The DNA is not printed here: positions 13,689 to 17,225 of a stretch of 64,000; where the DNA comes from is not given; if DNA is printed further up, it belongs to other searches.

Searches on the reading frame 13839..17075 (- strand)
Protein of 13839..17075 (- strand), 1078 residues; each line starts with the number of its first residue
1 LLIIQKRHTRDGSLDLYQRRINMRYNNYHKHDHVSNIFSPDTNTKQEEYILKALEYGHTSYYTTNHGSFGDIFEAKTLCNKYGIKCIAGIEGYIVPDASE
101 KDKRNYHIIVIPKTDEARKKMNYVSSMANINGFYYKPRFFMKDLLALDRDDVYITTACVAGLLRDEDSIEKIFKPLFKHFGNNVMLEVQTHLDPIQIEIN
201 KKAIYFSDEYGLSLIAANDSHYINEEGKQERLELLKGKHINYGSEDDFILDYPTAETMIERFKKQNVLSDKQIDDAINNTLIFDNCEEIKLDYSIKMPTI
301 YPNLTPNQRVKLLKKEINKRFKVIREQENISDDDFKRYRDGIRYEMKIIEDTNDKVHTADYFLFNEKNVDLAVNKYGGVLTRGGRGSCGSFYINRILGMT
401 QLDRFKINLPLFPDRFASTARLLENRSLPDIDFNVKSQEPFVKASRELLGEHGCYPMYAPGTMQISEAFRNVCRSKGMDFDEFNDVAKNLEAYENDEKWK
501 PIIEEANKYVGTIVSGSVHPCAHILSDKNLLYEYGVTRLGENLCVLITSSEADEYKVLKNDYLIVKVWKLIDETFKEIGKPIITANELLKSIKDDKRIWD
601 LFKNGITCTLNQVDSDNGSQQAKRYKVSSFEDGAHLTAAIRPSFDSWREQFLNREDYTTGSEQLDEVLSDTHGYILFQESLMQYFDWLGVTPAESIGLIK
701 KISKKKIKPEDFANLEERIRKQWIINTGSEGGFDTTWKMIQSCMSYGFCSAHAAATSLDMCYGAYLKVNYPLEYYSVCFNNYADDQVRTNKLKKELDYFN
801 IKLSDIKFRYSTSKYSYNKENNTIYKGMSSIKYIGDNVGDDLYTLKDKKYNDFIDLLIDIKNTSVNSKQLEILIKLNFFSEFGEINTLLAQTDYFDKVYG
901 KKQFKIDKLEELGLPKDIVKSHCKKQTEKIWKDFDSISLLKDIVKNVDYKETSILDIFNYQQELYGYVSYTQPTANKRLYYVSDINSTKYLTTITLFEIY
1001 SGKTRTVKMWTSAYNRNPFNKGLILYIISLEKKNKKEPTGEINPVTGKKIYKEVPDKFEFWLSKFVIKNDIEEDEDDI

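Call 55: search_protein_families(library=pfam, proteins=[window:13839-17075:-], max_evalue=0.01)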
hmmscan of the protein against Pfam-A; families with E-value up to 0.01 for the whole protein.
window:13839-17075:- (1078 aa): 4 families
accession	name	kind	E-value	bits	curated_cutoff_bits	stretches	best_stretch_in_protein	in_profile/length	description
PF07733.18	DNA_pol3_alpha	-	9.5e-18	65.2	23.9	1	315-561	9-257/260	Bacterial DNA polymerase III alpha NTPase domain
PF02811.25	PHP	-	1.4e-16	61.7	26.4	1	33-191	3-164/164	PHP domain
PF17657.6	DNA_pol3_finger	-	1.4e-14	54.2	22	1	588-719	22-158/166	Bacterial DNA polymerase III alpha subunit finger domain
PF14579.12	HHH_6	-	1.8e-09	38.1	25.6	1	812-884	11-85/90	Helix-hairpin-helix motif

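Call 99: search_dna_similar(query=window:13839-17075:-, collection=phages, mode=protein, max_rows=10)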
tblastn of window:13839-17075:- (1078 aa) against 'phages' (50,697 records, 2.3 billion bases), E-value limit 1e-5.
Records with a match: 1285; places in all: 1287; records where one place covers at least 80% of the query: 111.
Best place of each record, by identity: <60% 1285.
By first word of the organism name: Pseudomonas 293; Mycobacterium 246; Streptomyces 211; Gordonia 115; Bacillus 99; Bacteriophage 40; Microbacterium 36; Escherichia 29; Lactococcus 22; Staphylococcus 21; and 48 more.
By host as written in the record: Mycobacterium smegmatis mc2 155 185; Pseudomonas aeruginosa 118; - 94; Pseudomonas aeruginosa PAO1 84; Streptomyces griseus ATCC 10137 81; Gordonia terrae 3612 49; Streptomyces lividans JI 1326 44; Gordonia rubripertincta NRRL B-16540 35; and 198 more.
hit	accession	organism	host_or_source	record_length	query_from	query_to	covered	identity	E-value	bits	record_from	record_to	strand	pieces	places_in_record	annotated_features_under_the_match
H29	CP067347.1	Clostridioides phage ES-S-0107-01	Clostridioides sp. ES-S-0107-01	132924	23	1041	95%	43.2%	0e+0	781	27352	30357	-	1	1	record has no annotation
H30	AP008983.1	Clostridium phage c-st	Clostridium botulinum type C strain ...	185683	23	1037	94%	43.2%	0e+0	801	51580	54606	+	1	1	DNA Polymerase III alpha chain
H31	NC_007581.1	Clostridium phage c-st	Clostridium botulinum type C strain ...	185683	23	1037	94%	43.2%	0e+0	801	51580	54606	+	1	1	DNA polymerase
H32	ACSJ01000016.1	Clostridium phage D-1873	Clostridium botulinum D str. 1873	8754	23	1037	94%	43.2%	0e+0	807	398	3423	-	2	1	DNA Polymerase III alpha chain (x2)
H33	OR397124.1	Clostridioides phage AR1086-1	Clostridioides difficile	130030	23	1065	97%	41.9%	0e+0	774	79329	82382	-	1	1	dnaE1: DNA polymerase III subunit alpha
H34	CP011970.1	Peptoclostridium phage phiCDIF1296T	Peptoclostridium difficile strain ...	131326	23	1065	97%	41.9%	0e+0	773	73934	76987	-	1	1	putative DNA polymerase III subunit alpha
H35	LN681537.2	Clostridium phage phiCD211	Clostridium difficile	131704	23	1065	97%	41.9%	0e+0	773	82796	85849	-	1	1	DNA Polymerase III alpha subunit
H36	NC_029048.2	Clostridium phage phiCD211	Clostridium difficile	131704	23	1065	97%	41.9%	0e+0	773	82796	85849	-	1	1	DNA polymerase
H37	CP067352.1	Clostridioides phage ES-S-0173-01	Clostridioides sp. ES-S-0173-01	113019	23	1035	94%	42.4%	0e+0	771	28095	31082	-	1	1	record has no annotation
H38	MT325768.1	Psychrobacillus phage Perkons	Psychrobacillus psychrodurans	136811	23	1069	97%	40.5%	0e+0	753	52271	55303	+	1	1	DNA polymerase III alpha subunit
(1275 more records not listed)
